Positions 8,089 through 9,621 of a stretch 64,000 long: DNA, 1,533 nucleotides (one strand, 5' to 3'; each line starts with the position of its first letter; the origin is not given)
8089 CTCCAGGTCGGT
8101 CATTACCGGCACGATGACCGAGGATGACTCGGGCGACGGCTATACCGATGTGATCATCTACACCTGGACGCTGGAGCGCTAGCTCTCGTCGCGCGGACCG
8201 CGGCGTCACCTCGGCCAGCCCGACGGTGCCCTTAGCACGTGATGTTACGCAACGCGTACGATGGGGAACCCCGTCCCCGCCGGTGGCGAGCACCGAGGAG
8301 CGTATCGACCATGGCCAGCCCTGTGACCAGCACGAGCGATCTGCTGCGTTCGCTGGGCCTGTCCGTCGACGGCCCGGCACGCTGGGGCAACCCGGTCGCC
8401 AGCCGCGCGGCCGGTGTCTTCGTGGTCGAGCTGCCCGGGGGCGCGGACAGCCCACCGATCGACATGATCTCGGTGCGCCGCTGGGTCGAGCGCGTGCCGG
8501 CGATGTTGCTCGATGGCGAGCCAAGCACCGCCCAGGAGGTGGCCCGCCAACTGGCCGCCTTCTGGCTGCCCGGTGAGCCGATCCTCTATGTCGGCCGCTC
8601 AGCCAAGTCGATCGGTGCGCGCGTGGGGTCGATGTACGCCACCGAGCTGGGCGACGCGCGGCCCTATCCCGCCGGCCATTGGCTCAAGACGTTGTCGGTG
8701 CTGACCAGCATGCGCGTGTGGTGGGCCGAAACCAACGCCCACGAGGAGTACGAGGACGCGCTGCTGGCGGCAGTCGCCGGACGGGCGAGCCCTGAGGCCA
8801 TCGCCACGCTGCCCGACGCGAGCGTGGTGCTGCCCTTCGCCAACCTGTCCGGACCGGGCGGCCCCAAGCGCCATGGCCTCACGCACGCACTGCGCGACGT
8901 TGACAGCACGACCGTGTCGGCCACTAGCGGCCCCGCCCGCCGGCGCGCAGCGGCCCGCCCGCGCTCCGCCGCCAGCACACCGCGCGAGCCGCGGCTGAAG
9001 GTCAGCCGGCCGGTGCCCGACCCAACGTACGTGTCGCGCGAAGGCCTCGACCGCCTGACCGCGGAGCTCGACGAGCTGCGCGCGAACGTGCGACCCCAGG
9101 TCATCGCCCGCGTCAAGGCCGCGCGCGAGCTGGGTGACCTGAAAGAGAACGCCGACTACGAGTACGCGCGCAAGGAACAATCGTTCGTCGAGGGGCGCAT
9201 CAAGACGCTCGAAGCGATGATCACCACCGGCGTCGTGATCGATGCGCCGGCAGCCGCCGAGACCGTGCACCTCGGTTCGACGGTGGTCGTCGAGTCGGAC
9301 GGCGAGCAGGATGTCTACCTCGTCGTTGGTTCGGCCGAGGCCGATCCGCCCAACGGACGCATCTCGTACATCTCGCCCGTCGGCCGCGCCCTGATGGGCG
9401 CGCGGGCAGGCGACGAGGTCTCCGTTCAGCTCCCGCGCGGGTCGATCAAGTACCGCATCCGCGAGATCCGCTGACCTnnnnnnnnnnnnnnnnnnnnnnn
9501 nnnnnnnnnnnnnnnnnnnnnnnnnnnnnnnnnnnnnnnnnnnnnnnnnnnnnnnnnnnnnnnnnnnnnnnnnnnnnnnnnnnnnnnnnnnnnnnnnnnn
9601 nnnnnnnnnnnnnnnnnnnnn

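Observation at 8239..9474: GreA transcript-cleavage factor fused to a ~260-aa N-terminal GIY-YIG-like domain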

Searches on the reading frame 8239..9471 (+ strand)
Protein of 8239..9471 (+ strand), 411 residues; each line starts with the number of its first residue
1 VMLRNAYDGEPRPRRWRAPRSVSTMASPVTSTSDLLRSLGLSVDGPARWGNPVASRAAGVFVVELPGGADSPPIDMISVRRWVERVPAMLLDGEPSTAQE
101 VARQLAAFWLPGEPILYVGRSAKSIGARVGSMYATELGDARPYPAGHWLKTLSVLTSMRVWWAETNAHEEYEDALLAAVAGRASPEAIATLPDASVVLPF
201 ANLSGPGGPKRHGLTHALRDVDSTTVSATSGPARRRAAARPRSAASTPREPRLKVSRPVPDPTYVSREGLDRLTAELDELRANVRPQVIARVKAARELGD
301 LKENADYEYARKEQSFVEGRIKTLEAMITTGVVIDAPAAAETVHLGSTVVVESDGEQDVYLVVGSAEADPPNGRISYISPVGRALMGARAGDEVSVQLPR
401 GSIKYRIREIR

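Call 3: search_protein_families(library=pfam, proteins=[window:8239-9471:+], max_evalue=1)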
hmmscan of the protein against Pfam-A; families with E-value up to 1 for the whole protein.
window:8239-9471:+ (411 aa): 3 families
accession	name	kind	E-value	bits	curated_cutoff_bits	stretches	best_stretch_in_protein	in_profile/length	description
PF03449.20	GreA_GreB_N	-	1.3e-24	86.6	24.5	1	264-330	2-68/71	Transcription elongation factor, N-terminal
PF01272.25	GreA_GreB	-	8.5e-23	80.6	26.9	1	340-410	3-75/77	Transcription elongation factor, GreA/GreB, C-term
PF02359.24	CDC48_N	-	0.023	15.3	35.1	1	330-397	14-81/85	Cell division protein 48 (CDC48), N-terminal domain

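Call 4: search_protein_families(library=ncbifam, proteins=[window:8239-9471:+], max_evalue=1)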
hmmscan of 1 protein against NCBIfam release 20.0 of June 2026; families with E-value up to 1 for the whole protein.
window:8239-9471:+ (411 aa): 13 families
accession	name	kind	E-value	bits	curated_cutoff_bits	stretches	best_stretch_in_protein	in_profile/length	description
NF001263.0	PRK00226.1-4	equivalog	1.2e-44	152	145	1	263-411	7-158/160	transcription elongation factor GreA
TIGR01462.1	greA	subfamily_domain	3.7e-43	147.2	139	1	265-410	2-150/151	transcription elongation factor GreA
NF001261.0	PRK00226.1-2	equivalog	6e-43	146.4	167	1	264-410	5-154/157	transcription elongation factor GreA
NF001260.0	PRK00226.1-1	equivalog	1.4e-36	125.6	234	1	266-407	9-153/160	transcription elongation factor GreA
NF001264.0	PRK00226.1-5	equivalog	1.6e-36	125.4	180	1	266-410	7-155/158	transcription elongation factor GreA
NF002506.1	PRK01885.1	equivalog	1.7e-31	109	188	1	263-411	3-153/156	transcription elongation factor GreB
TIGR01461.1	greB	equivalog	3.7e-29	101.5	171.05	1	263-410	3-152/156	transcription elongation factor GreB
NF001262.0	PRK00226.1-3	equivalog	2.3e-26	92.5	161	1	262-403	6-151/165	transcription elongation factor GreA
NF011309.0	PRK14720.1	equivalog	1.6e-25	89.4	714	1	265-410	752-900/906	transcription elongation factor GreA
NF004973.0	PRK06342.1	equivalog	1.1e-17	64.3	159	1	256-396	21-149/160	transcription elongation factor GreA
NF004548.0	PRK05892.1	equivalog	4.8e-13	49.3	126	1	267-410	10-154/158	nucleoside diphosphate kinase regulator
NF004969.0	PRK06330.1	equivalog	5.4e-12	45.1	697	1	267-409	571-711/718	transcript cleavage factor/unknown domain fusion protein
NF004396.0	PRK05753.1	equivalog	9e-09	35.2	109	1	325-402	36-116/137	nucleoside diphosphate kinase regulator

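Call 10: search_solved_structures(query=A1, max_evalue=10)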
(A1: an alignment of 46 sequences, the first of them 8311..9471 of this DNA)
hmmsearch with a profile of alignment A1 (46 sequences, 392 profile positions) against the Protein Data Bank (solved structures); distinct sequences matched with E-value up to 10: 21.
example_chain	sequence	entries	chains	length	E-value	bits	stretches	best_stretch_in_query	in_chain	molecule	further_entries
1grj_A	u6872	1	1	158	1.5e-40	142.8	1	247-391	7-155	GREA PROTEIN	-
4wqt_X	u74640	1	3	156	2.3e-26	96.1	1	244-391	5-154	RNA cleavage stimulating factor (GreA/Gfh1 chimeric protein Gre-C1)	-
2p4v_A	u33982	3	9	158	2.3e-24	89.5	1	245-391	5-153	Transcription elongation factor greB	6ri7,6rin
2f23_A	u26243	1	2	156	8.8e-21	77.7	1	244-391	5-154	Anti-cleavage anti-greA transcription factor gfh1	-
2etn_A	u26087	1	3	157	1e-20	77.5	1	244-391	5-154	anti-cleavage anti-GreA transcription factor Gfh1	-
2eul_A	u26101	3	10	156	1.4e-20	77.1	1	244-391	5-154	anti-cleavage anti-GreA transcription factor Gfh1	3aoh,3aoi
2pn0_A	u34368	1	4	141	1.7e-09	40.5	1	304-391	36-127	Prokaryotic transcription elongation factor GreA/GreB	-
3bmb_A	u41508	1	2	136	4.7e-07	32.5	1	309-390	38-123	Regulator of nucleoside diphosphate kinase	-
5t4o_I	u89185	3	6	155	0.59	12.5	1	183-270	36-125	ATP synthase subunit b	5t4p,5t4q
8dbw_X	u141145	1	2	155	0.59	12.5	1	183-270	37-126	ATP synthase subunit b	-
6oqt_X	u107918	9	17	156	0.6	12.4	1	183-270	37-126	ATP synthase subunit b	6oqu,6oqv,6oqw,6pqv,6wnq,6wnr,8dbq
6oqr_X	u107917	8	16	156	0.89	11.9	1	183-270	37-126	ATP synthase subunit b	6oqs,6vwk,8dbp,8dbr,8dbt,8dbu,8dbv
3sth_A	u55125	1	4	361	1.1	11.6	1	7-47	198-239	Glyceraldehyde-3-phosphate dehydrogenase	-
8tj7_B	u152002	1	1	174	1.4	11.2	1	283-314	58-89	Hemagglutinin HA2 chain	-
1htm_B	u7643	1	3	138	1.5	11.1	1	283-314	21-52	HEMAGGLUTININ HA2 CHAIN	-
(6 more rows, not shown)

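Call 16: search_protein_families(library=pfam, alignment_id=A1, max_evalue=10)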
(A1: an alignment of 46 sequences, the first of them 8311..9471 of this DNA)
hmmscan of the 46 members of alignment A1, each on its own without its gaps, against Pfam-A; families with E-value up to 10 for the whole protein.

A. member 1, window:8311-9471:+ (387 aa): 3 families
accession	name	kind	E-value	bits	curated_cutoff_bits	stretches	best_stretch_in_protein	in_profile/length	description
PF03449.20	GreA_GreB_N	-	1.2e-24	86.7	24.5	1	240-306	2-68/71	Transcription elongation factor, N-terminal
PF01272.25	GreA_GreB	-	7.8e-23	80.7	26.9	1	316-386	3-75/77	Transcription elongation factor, GreA/GreB, C-term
PF02359.24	CDC48_N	-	0.02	15.5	35.1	1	306-373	14-81/85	Cell division protein 48 (CDC48), N-terminal domain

B. families by the number of members that match (of 46 scanned): 12 families
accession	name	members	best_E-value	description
PF03449.20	GreA_GreB_N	41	9.5e-29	Transcription elongation factor, N-terminal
PF01272.25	GreA_GreB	41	4.2e-25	Transcription elongation factor, GreA/GreB, C-term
PF02359.24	CDC48_N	11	0.0032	Cell division protein 48 (CDC48), N-terminal domain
PF16034.10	JAKMIP_CC3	1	0.012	JAKMIP CC3 domain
PF04534.17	Herpes_UL56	1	0.012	Herpesvirus UL56 protein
PF17089.10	YjbT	1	0.057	Uncharacterised protein family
PF13144.11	ChapFlgA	1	0.059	Chaperone for flagella basal body P-ring formation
PF24430.1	DUF7553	1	0.11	Family of unknown function (DUF7553)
PF18427.7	DDR_swiveling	1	0.14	DD-reactivating factor swiveling domain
PF02736.25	Myosin_N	1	0.33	Myosin N-terminal SH3-like domain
PF15898.10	PRKG1_interact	1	0.33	cGMP-dependent protein kinase interacting domain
PF17724.6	DUF5568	1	9.8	Family of unknown function (DUF5568)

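Call 17: predict_structure(alignment_id=A1)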
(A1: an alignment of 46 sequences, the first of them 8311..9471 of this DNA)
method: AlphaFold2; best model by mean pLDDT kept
length: 387 residues; sequences in the alignment: 46
mean_pLDDT: 87.6   pTM: 0.54
mean pLDDT of the five models: 87.6, 87.5, 86.5, 84.5, 83.2
residues with pLDDT >= 90: 296; 70-90: 37; 50-70: 21; < 50: 33
segments of 3 or more residues with pLDDT < 50: 199-227, 229-231
pLDDT, mean of each block of 10 residues (from residue 1): 79 97 96 97 95 97 95 96 93 96 97 93 95 98 95 92 89 63 72 76 41 40 45 75 94 98 97 84 95 96 93 82 96 97 94 96 97 94 97
secondary structure, 60 per line:
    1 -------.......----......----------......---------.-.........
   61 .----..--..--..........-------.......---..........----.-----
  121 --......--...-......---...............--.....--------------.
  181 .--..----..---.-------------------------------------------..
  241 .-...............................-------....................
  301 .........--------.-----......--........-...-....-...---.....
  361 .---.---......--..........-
elements in order: H8-14 E19-24 E35-40 H52-61 H74-83 E91-97 H101-110 H123-127 E135-140 H144-158 H161-165 E239-241 H243-273 H281-306 E307-309 E324-329 E332-339 E350-352 H356-361 E369-374 E377-386

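Call 19: fold_search(model_id=the predicted structure, library=pdb)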
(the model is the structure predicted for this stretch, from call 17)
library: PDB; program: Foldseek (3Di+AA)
matches with E <= 10: 328; with E <= 0.001: 14
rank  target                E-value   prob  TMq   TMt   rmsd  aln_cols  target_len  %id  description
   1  9a7t_B                7.9e-17  1.00  0.38  0.91   1.2       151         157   42  Integrative model of RPOB-GREA by crosslinking MS and deep learning (released 2024-09-18)
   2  1grj                  6.1e-13  1.00  0.36  0.89   1.5       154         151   36  GREA TRANSCRIPT CLEAVAGE FACTOR FROM ESCHERICHIA COLI (released 1995-07-10)
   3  2f23_A                1.5e-12  1.00  0.20  0.47  12.5       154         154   29  Crystal structure of GreA factor homolog 1 (Gfh1) protein of Thermus thermophilus (released 2006-05-30)
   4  3aoi_X                1.6e-12  1.00  0.37  0.89   1.9       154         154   29  RNA polymerase-Gfh1 complex (Crystal type 2) (released 2010-12-08)
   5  3aoh_X                6.9e-12  1.00  0.36  0.88   1.9       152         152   30  RNA polymerase-Gfh1 complex (Crystal type 1) (released 2010-12-08)
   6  2p4v_A                7.3e-12  1.00  0.36  0.83   2.5       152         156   32  Crystal structure of the transcript cleavage factor, GreB at 2.6A resolution (released 2008-01-22)
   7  4wqt_X                2.0e-11  1.00  0.37  0.89   1.7       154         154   34  Thermus thermophilus RNA polymerase complexed with an RNA cleavage stimulating factor (a GreA/Gfh1 chimeric protein) (released 2015-02-18)
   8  2eul_A                2.8e-11  1.00  0.21  0.47  13.1       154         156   29  Structure of the transcription factor Gfh1. (released 2005-11-15)
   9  2etn_B                5.4e-11  1.00  0.20  0.45  13.1       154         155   29  Crystal structure of Thermus aquaticus Gfh1 (released 2006-02-14)
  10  2etn_A                3.2e-10  1.00  0.20  0.46  13.0       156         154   29  Crystal structure of Thermus aquaticus Gfh1 (released 2006-02-14)
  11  2pn0_C                5.6e-07  1.00  0.18  0.51   8.3       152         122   25  Prokaryotic transcription elongation factor GreA/GreB from Nitrosomonas europaea (released 2007-05-22)
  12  2pn0_D                3.3e-06  1.00  0.18  0.51   9.1       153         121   24  Prokaryotic transcription elongation factor GreA/GreB from Nitrosomonas europaea (released 2007-05-22)
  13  2pn0_A                3.3e-06  1.00  0.17  0.49   8.4       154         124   25  Prokaryotic transcription elongation factor GreA/GreB from Nitrosomonas europaea (released 2007-05-22)
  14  3bmb_A                3.7e-06  1.00  0.18  0.48  10.1       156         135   19  Crystal structure of a new RNA polymerase interacting protein (released 2008-10-28)
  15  6yxu_H                2.4e-01  0.16  0.13  0.08  13.8       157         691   15  Structure of Mycobacterium smegmatis HelD protein in complex with RNA polymerase core - State I, primary channel engag (released 2020-11-04)
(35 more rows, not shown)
